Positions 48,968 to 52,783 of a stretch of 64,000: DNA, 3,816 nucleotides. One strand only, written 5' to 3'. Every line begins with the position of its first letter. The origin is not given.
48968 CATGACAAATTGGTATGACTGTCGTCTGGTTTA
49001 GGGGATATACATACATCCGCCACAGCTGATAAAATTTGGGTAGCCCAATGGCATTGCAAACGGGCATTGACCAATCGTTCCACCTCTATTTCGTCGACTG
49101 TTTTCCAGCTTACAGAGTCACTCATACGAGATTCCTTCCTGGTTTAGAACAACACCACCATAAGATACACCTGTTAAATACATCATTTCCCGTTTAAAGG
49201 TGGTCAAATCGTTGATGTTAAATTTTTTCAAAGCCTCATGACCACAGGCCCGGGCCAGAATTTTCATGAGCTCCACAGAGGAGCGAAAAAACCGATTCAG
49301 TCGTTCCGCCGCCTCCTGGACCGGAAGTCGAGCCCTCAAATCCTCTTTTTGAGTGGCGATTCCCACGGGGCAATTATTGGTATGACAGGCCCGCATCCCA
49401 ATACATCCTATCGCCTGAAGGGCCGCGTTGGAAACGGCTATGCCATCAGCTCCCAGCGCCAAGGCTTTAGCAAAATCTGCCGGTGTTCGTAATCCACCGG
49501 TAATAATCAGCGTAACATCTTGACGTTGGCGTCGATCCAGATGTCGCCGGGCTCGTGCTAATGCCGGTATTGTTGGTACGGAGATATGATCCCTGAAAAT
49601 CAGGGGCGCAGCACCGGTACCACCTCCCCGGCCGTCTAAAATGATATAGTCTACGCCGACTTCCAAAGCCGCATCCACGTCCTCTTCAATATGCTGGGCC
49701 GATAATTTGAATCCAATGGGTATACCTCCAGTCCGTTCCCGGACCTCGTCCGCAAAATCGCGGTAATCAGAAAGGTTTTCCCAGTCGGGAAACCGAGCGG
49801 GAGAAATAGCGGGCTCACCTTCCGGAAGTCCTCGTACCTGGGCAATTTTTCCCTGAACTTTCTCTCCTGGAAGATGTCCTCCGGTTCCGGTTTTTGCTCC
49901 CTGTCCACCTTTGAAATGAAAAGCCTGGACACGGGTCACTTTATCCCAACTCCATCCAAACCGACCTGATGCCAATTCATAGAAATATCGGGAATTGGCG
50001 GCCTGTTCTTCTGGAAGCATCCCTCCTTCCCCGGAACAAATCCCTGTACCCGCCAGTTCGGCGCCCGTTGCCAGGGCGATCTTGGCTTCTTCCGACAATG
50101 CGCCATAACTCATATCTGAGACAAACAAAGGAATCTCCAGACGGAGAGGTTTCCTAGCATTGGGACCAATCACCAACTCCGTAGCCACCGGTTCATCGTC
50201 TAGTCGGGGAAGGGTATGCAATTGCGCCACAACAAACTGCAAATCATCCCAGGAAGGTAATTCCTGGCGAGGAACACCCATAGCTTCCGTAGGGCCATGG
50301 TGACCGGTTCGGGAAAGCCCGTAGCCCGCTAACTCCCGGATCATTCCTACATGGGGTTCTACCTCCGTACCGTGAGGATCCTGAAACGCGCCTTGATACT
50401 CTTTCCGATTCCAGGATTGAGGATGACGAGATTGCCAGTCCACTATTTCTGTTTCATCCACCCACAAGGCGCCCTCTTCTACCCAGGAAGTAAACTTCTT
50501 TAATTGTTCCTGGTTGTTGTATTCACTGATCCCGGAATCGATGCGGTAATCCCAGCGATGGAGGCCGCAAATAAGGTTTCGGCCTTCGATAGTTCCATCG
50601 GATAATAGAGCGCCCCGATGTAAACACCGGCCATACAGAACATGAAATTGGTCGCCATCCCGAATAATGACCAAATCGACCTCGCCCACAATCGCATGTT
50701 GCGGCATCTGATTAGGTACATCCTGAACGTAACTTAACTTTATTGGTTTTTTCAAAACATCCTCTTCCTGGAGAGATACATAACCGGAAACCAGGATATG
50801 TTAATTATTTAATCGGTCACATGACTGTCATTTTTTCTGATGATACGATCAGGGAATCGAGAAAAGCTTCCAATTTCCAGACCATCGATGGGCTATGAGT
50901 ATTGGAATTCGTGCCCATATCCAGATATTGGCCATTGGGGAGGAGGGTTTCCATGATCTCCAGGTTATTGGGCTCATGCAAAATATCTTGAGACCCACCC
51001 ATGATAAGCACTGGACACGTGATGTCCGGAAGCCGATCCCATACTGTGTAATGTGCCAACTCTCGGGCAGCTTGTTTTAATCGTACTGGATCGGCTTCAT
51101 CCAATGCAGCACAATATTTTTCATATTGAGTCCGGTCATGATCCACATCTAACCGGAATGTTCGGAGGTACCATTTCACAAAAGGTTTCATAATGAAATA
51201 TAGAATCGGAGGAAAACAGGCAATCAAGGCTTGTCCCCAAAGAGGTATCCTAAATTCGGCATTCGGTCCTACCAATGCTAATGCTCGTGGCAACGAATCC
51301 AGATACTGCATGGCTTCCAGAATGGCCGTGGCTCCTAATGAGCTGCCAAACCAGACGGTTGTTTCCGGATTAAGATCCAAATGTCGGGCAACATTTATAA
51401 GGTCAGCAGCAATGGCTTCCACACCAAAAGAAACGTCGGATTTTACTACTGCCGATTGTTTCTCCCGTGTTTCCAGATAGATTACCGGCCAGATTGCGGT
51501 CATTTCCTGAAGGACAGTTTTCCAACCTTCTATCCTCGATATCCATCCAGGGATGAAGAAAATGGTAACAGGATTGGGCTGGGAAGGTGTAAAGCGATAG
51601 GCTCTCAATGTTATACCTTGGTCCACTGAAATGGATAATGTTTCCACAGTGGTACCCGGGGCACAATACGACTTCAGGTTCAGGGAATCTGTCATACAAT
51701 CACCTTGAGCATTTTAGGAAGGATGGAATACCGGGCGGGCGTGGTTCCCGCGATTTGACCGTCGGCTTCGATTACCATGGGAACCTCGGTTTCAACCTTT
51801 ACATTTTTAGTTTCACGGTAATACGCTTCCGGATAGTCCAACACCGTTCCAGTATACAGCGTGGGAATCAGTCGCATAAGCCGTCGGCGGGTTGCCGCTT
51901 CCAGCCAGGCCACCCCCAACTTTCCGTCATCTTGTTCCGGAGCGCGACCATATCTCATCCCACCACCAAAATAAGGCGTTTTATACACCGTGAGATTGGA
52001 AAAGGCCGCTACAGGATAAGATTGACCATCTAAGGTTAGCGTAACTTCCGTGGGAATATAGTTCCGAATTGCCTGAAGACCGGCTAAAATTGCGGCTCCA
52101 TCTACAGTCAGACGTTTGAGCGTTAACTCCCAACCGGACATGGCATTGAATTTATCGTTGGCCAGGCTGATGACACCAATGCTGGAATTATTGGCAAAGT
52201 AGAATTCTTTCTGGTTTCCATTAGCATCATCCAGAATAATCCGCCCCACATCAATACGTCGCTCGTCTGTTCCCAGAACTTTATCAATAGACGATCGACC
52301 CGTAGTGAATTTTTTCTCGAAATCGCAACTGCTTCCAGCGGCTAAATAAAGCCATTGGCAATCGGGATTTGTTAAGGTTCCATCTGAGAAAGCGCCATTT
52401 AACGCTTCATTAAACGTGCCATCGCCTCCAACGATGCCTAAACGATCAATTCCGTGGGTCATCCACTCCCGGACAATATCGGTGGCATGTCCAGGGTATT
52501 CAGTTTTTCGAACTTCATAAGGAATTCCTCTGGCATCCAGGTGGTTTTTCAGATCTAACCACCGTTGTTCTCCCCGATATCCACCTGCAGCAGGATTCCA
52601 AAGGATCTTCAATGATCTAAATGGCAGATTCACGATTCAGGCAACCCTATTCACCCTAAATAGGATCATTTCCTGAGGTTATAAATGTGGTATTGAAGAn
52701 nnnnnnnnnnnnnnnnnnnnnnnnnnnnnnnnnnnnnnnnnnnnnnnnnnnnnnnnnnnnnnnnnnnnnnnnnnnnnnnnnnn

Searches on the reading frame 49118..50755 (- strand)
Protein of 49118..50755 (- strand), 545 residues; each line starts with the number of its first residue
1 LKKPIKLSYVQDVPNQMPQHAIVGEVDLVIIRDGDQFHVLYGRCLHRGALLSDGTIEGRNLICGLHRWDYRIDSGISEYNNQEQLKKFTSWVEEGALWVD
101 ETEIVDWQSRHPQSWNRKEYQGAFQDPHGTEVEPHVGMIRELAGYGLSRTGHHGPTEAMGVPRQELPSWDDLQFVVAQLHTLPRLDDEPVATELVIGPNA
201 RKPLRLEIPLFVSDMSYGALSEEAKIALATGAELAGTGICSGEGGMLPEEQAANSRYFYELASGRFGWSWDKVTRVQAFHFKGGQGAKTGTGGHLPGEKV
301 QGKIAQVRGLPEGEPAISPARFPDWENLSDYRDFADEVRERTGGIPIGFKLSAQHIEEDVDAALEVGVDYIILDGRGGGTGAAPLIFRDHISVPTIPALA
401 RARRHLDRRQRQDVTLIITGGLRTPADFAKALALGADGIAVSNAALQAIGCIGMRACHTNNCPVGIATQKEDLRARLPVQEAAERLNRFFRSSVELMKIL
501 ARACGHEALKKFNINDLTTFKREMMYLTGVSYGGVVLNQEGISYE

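Call 80: search_protein_families(library=pfam, proteins=[window:49118-50755:-], max_evalue=0.00001)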
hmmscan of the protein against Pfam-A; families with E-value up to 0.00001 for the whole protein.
window:49118-50755:- (545 aa): 3 families
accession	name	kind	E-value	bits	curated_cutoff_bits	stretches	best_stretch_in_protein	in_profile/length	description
PF01645.23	Glu_synthase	-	9.1e-92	308.5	20.4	1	198-506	57-368/369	Conserved region in glutamate synthase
PF00355.32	Rieske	-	1.6e-13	50.8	20.3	1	5-88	3-87/88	Rieske [2Fe-2S] domain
PF01070.24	FMN_dh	-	1.6e-08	34.4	24.9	1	357-454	229-314/350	FMN-dependent dehydrogenase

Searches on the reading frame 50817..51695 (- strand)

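Call 80: search_protein_families(library=pfam, proteins=[window:50817-51695:-], max_evalue=0.00001)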
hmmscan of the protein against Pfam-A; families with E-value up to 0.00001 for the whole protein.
window:50817-51695:- (292 aa): 1 family
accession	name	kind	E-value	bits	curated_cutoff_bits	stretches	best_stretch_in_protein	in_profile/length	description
PF12697.13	Abhydrolase_6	-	5.1e-06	27.7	26.3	1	90-237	46-177/217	Alpha/beta hydrolase family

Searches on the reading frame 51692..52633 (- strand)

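Call 80: search_protein_families(library=pfam, proteins=[window:51692-52633:-], max_evalue=0.00001)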
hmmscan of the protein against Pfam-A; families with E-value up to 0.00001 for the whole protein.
window:51692-52633:- (313 aa): 2 families
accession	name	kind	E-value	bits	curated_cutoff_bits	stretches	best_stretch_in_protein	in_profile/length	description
PF19279.4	YegS_C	-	1.1e-23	84.2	27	1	183-313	29-158/158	YegS C-terminal NAD kinase beta sandwich-like domain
PF00781.29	DAGK_cat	-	2.3e-19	69.7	23.6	1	9-131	3-124/125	Diacylglycerol kinase catalytic domain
